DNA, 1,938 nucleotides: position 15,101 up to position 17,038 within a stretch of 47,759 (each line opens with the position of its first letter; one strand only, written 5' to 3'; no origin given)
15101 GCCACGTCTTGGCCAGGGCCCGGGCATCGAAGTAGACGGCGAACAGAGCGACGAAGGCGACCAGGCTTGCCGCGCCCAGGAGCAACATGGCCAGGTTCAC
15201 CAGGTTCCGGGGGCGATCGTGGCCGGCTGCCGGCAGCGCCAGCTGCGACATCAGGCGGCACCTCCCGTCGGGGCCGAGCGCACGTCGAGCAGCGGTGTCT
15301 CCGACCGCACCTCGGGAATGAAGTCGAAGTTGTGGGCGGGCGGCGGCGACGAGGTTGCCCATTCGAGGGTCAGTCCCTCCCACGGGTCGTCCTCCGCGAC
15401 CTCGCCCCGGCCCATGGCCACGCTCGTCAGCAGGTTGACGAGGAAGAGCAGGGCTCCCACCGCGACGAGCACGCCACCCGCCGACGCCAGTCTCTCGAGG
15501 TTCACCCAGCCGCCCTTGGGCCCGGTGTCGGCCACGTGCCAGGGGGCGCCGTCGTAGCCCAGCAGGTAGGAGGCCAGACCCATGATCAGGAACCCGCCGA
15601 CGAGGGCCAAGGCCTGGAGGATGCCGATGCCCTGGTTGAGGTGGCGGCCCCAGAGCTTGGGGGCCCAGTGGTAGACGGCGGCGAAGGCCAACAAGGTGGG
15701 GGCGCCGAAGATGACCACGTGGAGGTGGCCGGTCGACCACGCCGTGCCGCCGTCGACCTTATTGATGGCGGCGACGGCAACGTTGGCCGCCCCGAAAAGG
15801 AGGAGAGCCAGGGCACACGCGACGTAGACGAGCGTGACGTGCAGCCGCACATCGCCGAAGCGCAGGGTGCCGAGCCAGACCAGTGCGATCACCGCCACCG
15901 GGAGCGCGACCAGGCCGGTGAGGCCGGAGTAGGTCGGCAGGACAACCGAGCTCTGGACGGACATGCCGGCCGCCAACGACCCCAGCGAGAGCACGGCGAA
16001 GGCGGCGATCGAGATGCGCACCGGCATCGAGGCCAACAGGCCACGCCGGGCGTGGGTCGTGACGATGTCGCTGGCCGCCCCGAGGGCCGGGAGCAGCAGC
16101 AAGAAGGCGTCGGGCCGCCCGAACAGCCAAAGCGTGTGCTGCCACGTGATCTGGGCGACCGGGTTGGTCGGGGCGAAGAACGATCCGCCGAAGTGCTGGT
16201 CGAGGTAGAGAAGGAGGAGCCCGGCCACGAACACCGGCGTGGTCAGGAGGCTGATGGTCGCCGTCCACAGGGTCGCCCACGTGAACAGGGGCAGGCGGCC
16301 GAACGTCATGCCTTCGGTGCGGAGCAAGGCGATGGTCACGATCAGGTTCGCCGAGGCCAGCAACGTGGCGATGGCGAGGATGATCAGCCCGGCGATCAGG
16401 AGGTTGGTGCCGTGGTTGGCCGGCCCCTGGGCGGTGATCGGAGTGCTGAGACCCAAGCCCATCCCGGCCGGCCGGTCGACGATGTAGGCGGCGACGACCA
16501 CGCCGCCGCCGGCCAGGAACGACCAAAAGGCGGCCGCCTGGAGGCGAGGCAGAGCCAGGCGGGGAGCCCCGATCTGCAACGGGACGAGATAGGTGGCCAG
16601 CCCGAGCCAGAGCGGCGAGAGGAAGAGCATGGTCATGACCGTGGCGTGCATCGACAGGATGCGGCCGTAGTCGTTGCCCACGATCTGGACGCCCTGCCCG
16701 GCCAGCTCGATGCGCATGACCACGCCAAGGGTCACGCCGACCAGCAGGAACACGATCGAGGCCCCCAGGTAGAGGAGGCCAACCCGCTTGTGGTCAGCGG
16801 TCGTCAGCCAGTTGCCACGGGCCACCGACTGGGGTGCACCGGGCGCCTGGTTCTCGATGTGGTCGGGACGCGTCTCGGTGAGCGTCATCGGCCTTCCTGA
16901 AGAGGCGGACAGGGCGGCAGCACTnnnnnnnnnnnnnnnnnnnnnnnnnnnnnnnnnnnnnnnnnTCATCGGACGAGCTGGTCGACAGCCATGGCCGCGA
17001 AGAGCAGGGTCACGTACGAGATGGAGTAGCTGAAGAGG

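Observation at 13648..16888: Shadow oxidase module (I-like, III-like, cupredoxin) placed in front of a complete caa3 operon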

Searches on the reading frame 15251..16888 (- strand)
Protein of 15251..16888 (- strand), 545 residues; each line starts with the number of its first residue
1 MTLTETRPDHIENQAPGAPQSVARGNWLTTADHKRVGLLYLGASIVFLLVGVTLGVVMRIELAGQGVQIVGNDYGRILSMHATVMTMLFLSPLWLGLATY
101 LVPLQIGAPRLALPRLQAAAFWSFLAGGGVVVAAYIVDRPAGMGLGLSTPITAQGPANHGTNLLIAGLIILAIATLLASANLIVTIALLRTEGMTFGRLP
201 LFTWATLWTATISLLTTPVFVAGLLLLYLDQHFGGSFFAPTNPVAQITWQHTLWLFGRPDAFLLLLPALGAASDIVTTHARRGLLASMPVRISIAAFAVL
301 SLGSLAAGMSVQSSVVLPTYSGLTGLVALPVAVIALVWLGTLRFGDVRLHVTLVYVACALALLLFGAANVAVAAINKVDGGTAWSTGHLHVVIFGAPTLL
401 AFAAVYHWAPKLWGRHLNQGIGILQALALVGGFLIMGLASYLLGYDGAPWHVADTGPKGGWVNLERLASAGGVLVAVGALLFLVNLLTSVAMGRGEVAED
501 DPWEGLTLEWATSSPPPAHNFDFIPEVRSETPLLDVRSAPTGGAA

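Call 10: search_protein_families(library=pfam, proteins=[window:15251-16888:-], max_evalue=0.01)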
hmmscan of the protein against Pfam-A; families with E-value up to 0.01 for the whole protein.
window:15251-16888:- (545 aa): 1 family
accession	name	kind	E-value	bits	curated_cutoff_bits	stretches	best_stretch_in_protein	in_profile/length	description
PF00115.25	COX1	-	3.7e-72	244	34.8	1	35-473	1-435/436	Cytochrome C and Quinol oxidase polypeptide I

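Call 11: search_protein_families(library=ncbifam, proteins=[window:15251-16888:-], max_evalue=0.01)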
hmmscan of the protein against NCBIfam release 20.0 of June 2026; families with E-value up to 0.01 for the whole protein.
window:15251-16888:- (545 aa): 6 families
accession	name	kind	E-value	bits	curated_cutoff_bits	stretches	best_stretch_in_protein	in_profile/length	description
TIGR02891.1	CtaD_CoxA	equivalog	1.2e-106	357.4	670.75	1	27-526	1-503/504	cytochrome c oxidase subunit I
NF050116.1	cyt_aa3_Actin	exception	5.1e-106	355.6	880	1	26-537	1-517/522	aa3-type cytochrome oxidase subunit I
TIGR02882.1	QoxB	equivalog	7.1e-81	272.5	1015.5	1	26-537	43-560/643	cytochrome aa3 quinol oxidase subunit I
TIGR02843.1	CyoB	equivalog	2.9e-73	247.4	1020.35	1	26-534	46-564/646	cytochrome o ubiquinol oxidase subunit I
NF011592.0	PRK15017.1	equivalog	7.1e-60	203.5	1271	1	26-530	47-561/663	cytochrome o ubiquinol oxidase subunit I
TIGR00780.1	ccoN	equivalog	0.00032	19.7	583.15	1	362-416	318-372/474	cytochrome-c oxidase, cbb3-type subunit I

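Call 14: find_homologous_proteins(query=window:15251-16888:-, max_evalue=1e-20)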
Query window:15251-16888:- (545 aa): 485 proteins with E <= 1e-20 among 8000 candidates; the best 120 are listed.
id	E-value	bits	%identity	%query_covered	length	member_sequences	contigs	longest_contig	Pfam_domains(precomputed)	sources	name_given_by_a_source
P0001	0.0e+0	1176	100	100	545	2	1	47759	PF00115.26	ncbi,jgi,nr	ncbi:MAG: cytochrome c oxidase subunit [Actinomycetota bacterium]|jgi:cytochrome c oxidase subunit 1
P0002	3.3e-288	975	81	100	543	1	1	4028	PF00115.26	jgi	jgi:cytochrome c oxidase subunit 1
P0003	5.7e-279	944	85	93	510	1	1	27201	PF00115.26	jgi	jgi:cytochrome c oxidase subunit 1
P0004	7.2e-200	683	60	99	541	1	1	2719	PF00115.26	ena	-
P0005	2.0e-190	652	76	72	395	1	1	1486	PF00115.26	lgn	-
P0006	2.9e-190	652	58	99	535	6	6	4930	PF00115.26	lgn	-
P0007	5.9e-189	647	58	93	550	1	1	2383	PF00115.26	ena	-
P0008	6.8e-186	637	57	98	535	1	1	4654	PF00115.26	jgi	jgi:cytochrome c oxidase subunit 1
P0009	9.4e-183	627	57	99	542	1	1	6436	PF00115.26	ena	-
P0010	3.2e-182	625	57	99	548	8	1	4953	PF00115.26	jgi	jgi:cytochrome c oxidase subunit I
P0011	2.4e-181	622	60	94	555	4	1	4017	PF00115.26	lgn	-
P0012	3.7e-181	622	57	100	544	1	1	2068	PF00115.26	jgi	jgi:cytochrome c oxidase subunit 1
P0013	5.2e-181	621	58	99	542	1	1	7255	PF00115.26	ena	-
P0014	1.0e-180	620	57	99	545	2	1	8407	PF00115.26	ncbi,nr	ncbi:MAG: cbb3-type cytochrome c oxidase subunit I [Actinomycetota bacterium]|nr:cbb3-type cytochrom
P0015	4.5e-180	618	55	99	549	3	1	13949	PF00115.26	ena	-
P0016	1.8e-178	613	57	99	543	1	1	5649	PF00115.26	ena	-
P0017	9.0e-178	610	57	99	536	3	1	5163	PF00115.26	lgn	-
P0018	1.0e-177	610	57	96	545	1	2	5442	PF00115.26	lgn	-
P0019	2.6e-177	609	54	99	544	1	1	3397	PF00115.26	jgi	jgi:cytochrome c oxidase subunit 1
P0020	1.5e-176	606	54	99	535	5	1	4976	PF00115.26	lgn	-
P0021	1.8e-176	606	56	94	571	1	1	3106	PF00115.26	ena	-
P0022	3.5e-176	605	55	99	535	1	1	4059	PF00115.26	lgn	-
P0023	4.9e-176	605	54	99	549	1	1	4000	PF00115.26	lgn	-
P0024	9.5e-174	597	56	99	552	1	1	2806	PF00115.26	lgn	-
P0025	2.7e-173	596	55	94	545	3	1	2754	PF00115.26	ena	-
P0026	2.7e-173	596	55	98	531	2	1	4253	PF00115.26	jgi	jgi:cytochrome c oxidase subunit 1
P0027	5.3e-173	595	54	99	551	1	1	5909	PF00115.26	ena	-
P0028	8.6e-173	594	56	99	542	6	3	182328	PF00115.26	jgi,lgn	jgi:cytochrome c oxidase subunit 1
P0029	9.0e-173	594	55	99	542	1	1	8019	PF00115.26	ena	-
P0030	3.6e-172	592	56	99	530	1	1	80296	PF00115.26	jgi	jgi:cytochrome c oxidase subunit 1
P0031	6.5e-172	591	54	99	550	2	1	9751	PF00115.26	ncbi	-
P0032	7.0e-172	591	53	100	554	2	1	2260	PF00115.26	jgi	jgi:cytochrome c oxidase subunit 1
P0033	7.7e-172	591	56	98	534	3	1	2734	PF00115.26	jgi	jgi:cytochrome c oxidase subunit I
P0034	1.6e-171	590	56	98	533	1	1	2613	PF00115.26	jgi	-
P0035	2.1e-171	589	55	99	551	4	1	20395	PF00115.26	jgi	jgi:cytochrome c oxidase subunit 1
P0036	2.1e-171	589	55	98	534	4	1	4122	PF00115.26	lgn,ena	-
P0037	6.7e-171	588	53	100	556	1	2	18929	PF00115.26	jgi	jgi:cytochrome c oxidase subunit 1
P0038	1.9e-170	586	52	100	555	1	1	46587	PF00115.26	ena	-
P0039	3.9e-170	585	54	98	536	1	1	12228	PF00115.26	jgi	jgi:cytochrome c oxidase subunit 1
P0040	4.1e-170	585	57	94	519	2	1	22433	PF00115.26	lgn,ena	-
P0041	6.7e-170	584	53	100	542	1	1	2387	PF00115.26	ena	-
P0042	7.9e-170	584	53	99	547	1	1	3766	PF00115.26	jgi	jgi:cytochrome c oxidase subunit 1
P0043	1.6e-169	583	54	99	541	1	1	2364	PF00115.26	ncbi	-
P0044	3.8e-169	582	55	99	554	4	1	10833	PF00115.26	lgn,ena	-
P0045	1.1e-168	580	51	100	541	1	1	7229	PF00115.26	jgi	jgi:cytochrome c oxidase subunit 1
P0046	1.3e-168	580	55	99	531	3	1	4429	PF00115.26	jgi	jgi:cytochrome c oxidase subunit 1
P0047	1.8e-168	580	54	99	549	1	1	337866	PF00115.26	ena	-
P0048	2.8e-168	579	53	99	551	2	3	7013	PF00115.26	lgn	-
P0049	4.1e-168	579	55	100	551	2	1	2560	PF00115.26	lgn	-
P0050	7.1e-168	578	55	98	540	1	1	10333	PF00115.26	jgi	jgi:cytochrome c oxidase subunit I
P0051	8.4e-168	578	56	99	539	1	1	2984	PF00115.26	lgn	-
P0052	1.6e-167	577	53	99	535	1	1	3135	PF00115.26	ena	-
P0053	1.9e-167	576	53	99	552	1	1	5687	PF00115.26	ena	-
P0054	3.2e-167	576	56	93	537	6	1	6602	PF00115.26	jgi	jgi:cytochrome c oxidase subunit 1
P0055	2.1e-166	573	53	100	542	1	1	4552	PF00115.26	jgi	jgi:cytochrome c oxidase subunit 1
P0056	2.2e-166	573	52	99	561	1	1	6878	PF00115.26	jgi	jgi:cytochrome c oxidase subunit 1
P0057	2.5e-166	573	54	94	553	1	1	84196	PF00115.26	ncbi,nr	ncbi:MAG TPA: cbb3-type cytochrome c oxidase subunit I [Acidimicrobiales bacterium]|nr:cbb3-type cyt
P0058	2.9e-166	572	55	94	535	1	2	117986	PF00115.26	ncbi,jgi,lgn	ncbi:MAG: cytochrome c oxidase subunit [Actinomycetota bacterium]|jgi:cytochrome c oxidase subunit 1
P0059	3.4e-166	572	55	98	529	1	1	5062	PF00115.26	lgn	-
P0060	6.9e-166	571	53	100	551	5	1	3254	PF00115.26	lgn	-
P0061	9.6e-166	571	55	99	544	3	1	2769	PF00115.26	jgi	-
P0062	1.1e-165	571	53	100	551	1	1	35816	PF00115.26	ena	-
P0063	1.2e-165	570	55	95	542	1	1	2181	PF00115.26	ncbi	-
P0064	1.6e-165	570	53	99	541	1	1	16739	PF00115.26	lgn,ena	-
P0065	1.8e-165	570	55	94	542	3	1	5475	PF00115.26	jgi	jgi:cytochrome c oxidase subunit 1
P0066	2.1e-165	570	51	99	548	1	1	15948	PF00115.26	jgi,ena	-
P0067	2.4e-165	569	53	99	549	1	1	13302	PF00115.26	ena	-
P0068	2.8e-165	569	54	99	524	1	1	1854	PF00115.26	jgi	jgi:cytochrome c oxidase subunit 1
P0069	1.6e-164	567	53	99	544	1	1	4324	PF00115.26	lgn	-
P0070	1.9e-164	566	53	99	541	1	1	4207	PF00115.26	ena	-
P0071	2.2e-164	566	53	99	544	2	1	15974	PF00115.26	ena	-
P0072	2.4e-164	566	53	99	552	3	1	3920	PF00115.26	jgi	jgi:cytochrome c oxidase subunit 1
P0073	3.7e-164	565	53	99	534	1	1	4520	PF00115.26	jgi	-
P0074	3.9e-164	565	54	99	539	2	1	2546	PF00115.26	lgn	-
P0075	4.7e-164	565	54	100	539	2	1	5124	PF00115.26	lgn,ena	-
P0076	5.1e-164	565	52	99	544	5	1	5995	PF00115.26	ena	-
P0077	5.6e-164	565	55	98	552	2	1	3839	PF00115.26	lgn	-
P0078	6.1e-164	565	51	99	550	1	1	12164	PF00115.26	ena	-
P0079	7.5e-164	564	53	99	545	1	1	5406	PF00115.26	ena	-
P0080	9.5e-164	564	54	94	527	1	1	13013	PF00115.26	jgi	jgi:cytochrome c oxidase subunit 1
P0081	9.6e-164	564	54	100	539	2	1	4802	PF00115.26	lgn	-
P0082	1.0e-163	564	53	99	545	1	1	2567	PF00115.26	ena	-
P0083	1.0e-163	564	54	96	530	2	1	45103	PF00115.26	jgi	-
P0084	1.1e-163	564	51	97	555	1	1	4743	PF00115.26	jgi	jgi:cytochrome c oxidase subunit 1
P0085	1.2e-163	564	51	100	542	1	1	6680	PF00115.26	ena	-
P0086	1.3e-163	564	50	99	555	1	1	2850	PF00115.26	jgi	-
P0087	1.5e-163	564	52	100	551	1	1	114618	PF00115.26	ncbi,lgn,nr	ncbi:MAG TPA: cbb3-type cytochrome c oxidase subunit I [Acidimicrobiales bacterium]|nr:cbb3-type cyt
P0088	1.6e-163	563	53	99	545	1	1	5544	PF00115.26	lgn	-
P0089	1.6e-163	563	53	99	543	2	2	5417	PF00115.26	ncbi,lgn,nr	ncbi:MAG: cbb3-type cytochrome c oxidase subunit I [Actinomycetota bacterium]|nr:cbb3-type cytochrom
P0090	2.8e-163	563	54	100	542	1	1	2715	PF00115.26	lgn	-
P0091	3.1e-163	562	52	99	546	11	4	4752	PF00115.26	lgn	-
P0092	3.8e-163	562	57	91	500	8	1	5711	PF00115.26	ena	-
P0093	4.0e-163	562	53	99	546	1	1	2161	PF00115.26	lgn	-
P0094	4.2e-163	562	53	99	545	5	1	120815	PF00115.26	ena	-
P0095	4.9e-163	562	53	99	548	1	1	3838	PF00115.26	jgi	jgi:cytochrome c oxidase subunit 1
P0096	5.0e-163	562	53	99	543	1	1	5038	PF00115.26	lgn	-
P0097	6.3e-163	561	52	99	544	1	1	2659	PF00115.26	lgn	-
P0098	7.3e-163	561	52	99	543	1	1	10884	PF00115.26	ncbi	ncbi:MAG: cytochrome c oxidase subunit I [Acidimicrobiales bacterium]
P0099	7.7e-163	561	52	99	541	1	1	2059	PF00115.26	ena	-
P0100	1.0e-162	561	53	99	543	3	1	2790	PF00115.26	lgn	-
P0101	1.2e-162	560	53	100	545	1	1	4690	PF00115.26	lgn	-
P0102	1.7e-162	560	52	100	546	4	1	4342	PF00115.26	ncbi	ncbi:MAG: cbb3-type cytochrome c oxidase subunit I [Acidimicrobiales bacterium]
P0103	2.0e-162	560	53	99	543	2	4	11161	PF00115.26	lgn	-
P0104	5.2e-162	558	53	99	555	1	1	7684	PF00115.26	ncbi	ncbi:MAG: cbb3-type cytochrome c oxidase subunit I [Acidimicrobiales bacterium]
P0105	5.7e-162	558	51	99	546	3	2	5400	PF00115.26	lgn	-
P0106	7.2e-162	558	52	99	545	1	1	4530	PF00115.26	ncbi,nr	ncbi:MAG TPA: cbb3-type cytochrome c oxidase subunit I [Acidimicrobiales bacterium]|nr:cbb3-type cyt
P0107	9.7e-162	558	53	94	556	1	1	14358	PF00115.26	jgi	-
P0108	1.5e-161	557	51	99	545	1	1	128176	PF00115.26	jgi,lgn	jgi:heme/copper-type cytochrome/quinol oxidase subunit 1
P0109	2.0e-161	556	53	99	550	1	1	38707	PF00115.26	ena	-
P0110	3.0e-161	556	54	98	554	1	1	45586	PF00115.26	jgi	jgi:cytochrome c oxidase subunit 1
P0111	3.4e-161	556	52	99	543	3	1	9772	PF00115.26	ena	-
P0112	5.1e-161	555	51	99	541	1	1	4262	PF00115.26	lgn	-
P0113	5.9e-161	555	55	92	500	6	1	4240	PF00115.26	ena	-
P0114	6.2e-161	555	53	100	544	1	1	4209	PF00115.26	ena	-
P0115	6.3e-161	555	51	100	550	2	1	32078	PF00115.26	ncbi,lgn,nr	ncbi:MAG TPA: cbb3-type cytochrome c oxidase subunit I [Acidimicrobiales bacterium]|nr:cbb3-type cyt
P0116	8.2e-161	554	52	99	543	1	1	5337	PF00115.26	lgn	-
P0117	1.7e-160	553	51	99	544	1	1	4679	PF00115.26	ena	-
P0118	2.0e-160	553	53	97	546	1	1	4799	PF00115.26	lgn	-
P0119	2.2e-160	553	56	92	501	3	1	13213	PF00115.26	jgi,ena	-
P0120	2.5e-160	553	53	100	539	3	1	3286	PF00115.26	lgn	-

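Call 20: find_related_loci(query=A2, collection=genome_contigs, flank=10000)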
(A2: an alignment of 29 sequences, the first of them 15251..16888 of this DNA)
Query A2 (545 aa) in genome_contigs; peptide patterns used: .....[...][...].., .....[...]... (x = any residue, [..] = any of these).
600 stretches matched a pattern (row limit reached: there are more); 600 encode a relative of the query (tblastn E <= 1e-3); the best 80 are kept; 80 distinct loci.
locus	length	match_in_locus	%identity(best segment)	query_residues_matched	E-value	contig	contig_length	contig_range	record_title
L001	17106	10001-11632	51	1-545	4e-122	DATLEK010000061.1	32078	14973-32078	MAG TPA_asm: Acidimicrobiales bacterium isolate SMAG_U14374 k141_1813743, whole genome shotgun sequence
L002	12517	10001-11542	38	26-537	1e-109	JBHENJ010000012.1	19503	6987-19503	MAG: Candidatus Limnocylindria bacterium isolate S4_bin.6.orig S4_k141_3004168, whole genome shotgun sequence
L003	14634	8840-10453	37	5-537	5e-109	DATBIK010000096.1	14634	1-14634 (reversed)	MAG TPA_asm: Candidatus Limnocylindria bacterium isolate SMAG_U3892 k141_4898310, whole genome shotgun sequence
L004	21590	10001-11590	36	26-543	5e-109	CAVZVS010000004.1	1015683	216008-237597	MAG: uncultured Chloroflexia bacterium isolate MFD02134.bin.2.66 genome assembly, contig: contig_5320, whole genome shot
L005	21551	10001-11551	38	26-537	4e-109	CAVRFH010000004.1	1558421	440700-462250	MAG: uncultured Chloroflexia bacterium isolate MFD04935.bin.2.120 genome assembly, contig: contig_1557, whole genome sho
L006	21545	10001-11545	38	26-537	3e-108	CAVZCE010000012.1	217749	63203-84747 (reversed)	MAG: uncultured Chloroflexia bacterium isolate MFD01721.bin.1.54 genome assembly, contig: contig_5711, whole genome shot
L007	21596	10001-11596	37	16-541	3e-107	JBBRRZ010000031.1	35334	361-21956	MAG: Candidatus Limnocylindrales bacterium isolate La2_maxbin2.415 La2_maxbin2.415_K_2541442L35334_cov_76.7622, whole ge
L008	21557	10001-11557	37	26-541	7e-107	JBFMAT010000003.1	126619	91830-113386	MAG: Chloroflexota bacterium isolate MAG145 MAG145_3, whole genome shotgun sequence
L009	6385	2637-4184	36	26-537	2e-106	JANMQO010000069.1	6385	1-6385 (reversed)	MAG: Chloroflexota bacterium isolate OTE_51_metabat_220 OTE_51_k141_5172759, whole genome shotgun sequence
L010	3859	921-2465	38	26-537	3e-107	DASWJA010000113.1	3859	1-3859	MAG TPA_asm: Candidatus Limnocylindria bacterium isolate SMAG_U2883 k141_1195670, whole genome shotgun sequence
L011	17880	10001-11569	36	26-542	5e-105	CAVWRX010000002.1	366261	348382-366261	MAG: uncultured Chloroflexia bacterium isolate MFD05442.bin.2.238 genome assembly, contig: contig_13027, whole genome sh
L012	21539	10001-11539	36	26-535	6e-105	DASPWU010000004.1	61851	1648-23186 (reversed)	MAG TPA_asm: Candidatus Limnocylindria bacterium isolate SMAG_U11549 k141_54964, whole genome shotgun sequence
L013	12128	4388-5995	37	1-538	3e-104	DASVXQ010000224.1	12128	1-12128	MAG TPA_asm: Actinomycetes bacterium isolate SMAG_U2579 k141_522240, whole genome shotgun sequence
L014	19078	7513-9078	36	26-541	5e-103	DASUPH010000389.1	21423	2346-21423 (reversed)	MAG TPA_asm: Candidatus Limnocylindrales bacterium isolate SMAG_U1649 k141_979748, whole genome shotgun sequence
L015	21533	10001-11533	37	26-534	5e-103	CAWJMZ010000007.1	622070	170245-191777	MAG: uncultured Chloroflexia bacterium isolate MFD02840.bin.1.418 genome assembly, contig: contig_50593, whole genome sh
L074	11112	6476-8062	39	32-545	3e-90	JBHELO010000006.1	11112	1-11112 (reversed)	MAG: Acidimicrobiales bacterium isolate S2_bin.17.orig S2_k141_3392554, whole genome shotgun sequence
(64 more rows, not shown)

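Call 23: find_encoding_contigs(protein=P0047, flank=10000, max_places=2)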
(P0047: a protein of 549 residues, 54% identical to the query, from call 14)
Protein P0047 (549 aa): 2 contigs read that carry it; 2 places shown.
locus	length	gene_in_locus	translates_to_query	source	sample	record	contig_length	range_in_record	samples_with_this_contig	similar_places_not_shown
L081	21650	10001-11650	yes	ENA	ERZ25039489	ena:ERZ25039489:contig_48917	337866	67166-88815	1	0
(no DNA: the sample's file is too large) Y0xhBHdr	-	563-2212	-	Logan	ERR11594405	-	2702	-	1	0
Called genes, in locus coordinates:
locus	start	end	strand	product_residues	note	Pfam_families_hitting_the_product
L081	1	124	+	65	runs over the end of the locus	PF12728:HTH_17, PF00376:MerR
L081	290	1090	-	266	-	PF16955:OFeT_1 (faint)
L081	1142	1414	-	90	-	-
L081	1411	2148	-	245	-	PF02353:CMAS, PF01135:PCMT (weak), PF13489:Methyltransf_23, PF01209:Ubie_methyltran, PF13847:Methyltransf_31, PF08241:Methyltransf_11, PF08242:Methyltransf_12, PF13649:Methyltransf_25, +2 more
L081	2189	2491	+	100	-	-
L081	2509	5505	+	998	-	PF13191:AAA_16, PF05729:NACHT (faint), PF13401:AAA_22 (faint)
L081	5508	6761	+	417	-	PF09995:MPAB_Lcp_cat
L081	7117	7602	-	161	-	PF09438:DUF2017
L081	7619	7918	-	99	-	PF02617:ClpS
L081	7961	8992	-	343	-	PF02628:COX15-CtaA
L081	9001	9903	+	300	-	PF01040:UbiA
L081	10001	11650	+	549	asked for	PF00115:COX1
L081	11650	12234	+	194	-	PF00510:COX3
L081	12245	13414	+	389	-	-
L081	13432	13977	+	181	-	PF08534:Redoxin, PF00578:AhpC-TSA, PF00085:Thioredoxin (weak), PF13098:Thioredoxin_2, PF13905:Thioredoxin_8 (weak)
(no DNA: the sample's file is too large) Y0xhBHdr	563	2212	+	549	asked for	PF00115:COX1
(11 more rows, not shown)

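Call 24: find_encoding_contigs(protein=P0108, flank=10000, max_places=2)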
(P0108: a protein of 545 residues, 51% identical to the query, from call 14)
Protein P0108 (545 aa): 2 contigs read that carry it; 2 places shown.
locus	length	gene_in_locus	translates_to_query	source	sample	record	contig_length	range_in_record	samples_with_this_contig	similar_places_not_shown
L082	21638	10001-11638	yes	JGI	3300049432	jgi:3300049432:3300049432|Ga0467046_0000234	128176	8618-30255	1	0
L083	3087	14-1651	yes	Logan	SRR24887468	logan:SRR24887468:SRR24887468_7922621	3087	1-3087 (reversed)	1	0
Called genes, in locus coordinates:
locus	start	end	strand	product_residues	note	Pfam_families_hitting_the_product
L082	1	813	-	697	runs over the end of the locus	PF00676:E1_dh, PF02779:Transket_pyr, PF02780:Transketolase_C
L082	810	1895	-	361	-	PF02812:ELFV_dehydrog_N, PF00208:ELFV_dehydrog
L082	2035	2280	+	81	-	PF12728:HTH_17, PF00376:MerR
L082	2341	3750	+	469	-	PF01842:ACT (weak), PF13291:ACT_4, PF00390:malic, PF03949:Malic_M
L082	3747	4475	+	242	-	PF00702:Hydrolase, PF13419:HAD_2, PF13242:Hydrolase_like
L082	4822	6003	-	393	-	PF23493:CysS_C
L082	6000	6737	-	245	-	PF00561:Abhydrolase_1, PF12146:Hydrolase_4, PF12697:Abhydrolase_6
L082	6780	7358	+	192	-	PF02660:G3P_acyltransf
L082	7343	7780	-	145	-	PF09438:DUF2017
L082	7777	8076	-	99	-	PF02617:ClpS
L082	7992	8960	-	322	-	PF02628:COX15-CtaA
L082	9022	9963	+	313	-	PF01040:UbiA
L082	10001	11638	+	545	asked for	PF00115:COX1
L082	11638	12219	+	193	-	PF00510:COX3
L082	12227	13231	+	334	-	PF13473:Cupredoxin_1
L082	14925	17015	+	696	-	PF00115:COX1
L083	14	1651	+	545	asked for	PF00115:COX1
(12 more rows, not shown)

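Call 25: find_encoding_contigs(protein=P0028, flank=10000, max_places=2)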
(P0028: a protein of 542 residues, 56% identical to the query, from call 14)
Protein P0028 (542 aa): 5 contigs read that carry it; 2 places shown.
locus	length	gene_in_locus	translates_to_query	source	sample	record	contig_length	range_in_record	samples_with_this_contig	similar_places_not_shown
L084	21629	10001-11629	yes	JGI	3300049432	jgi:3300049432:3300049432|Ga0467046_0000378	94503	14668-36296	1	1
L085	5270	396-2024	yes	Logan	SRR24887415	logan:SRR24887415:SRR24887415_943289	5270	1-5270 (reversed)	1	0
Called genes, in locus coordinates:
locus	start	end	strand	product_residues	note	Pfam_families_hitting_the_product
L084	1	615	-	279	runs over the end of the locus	PF02811:PHP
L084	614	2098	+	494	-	PF00310:GATase_2 (faint), PF13230:GATase_4 (weak), PF13522:GATase_6, PF13537:GATase_7, PF00156:Pribosyltran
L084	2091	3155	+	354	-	PF00586:AIRS, PF02769:AIRS_C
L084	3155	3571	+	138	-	PF00072:Response_reg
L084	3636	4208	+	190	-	PF00156:Pribosyltran (weak)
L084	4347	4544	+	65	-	PF12728:HTH_17, PF00376:MerR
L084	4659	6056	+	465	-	PF01842:ACT, PF13291:ACT_4, PF00390:malic, PF03949:Malic_M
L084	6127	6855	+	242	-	PF00702:Hydrolase, PF13419:HAD_2, PF13242:Hydrolase_like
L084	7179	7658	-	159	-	PF09438:DUF2017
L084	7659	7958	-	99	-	PF02617:ClpS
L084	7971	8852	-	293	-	PF02628:COX15-CtaA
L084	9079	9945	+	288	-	PF01040:UbiA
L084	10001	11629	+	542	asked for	PF00115:COX1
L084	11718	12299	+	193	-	-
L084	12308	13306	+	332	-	PF13473:Cupredoxin_1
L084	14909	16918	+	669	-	PF00115:COX1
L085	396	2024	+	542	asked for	PF00115:COX1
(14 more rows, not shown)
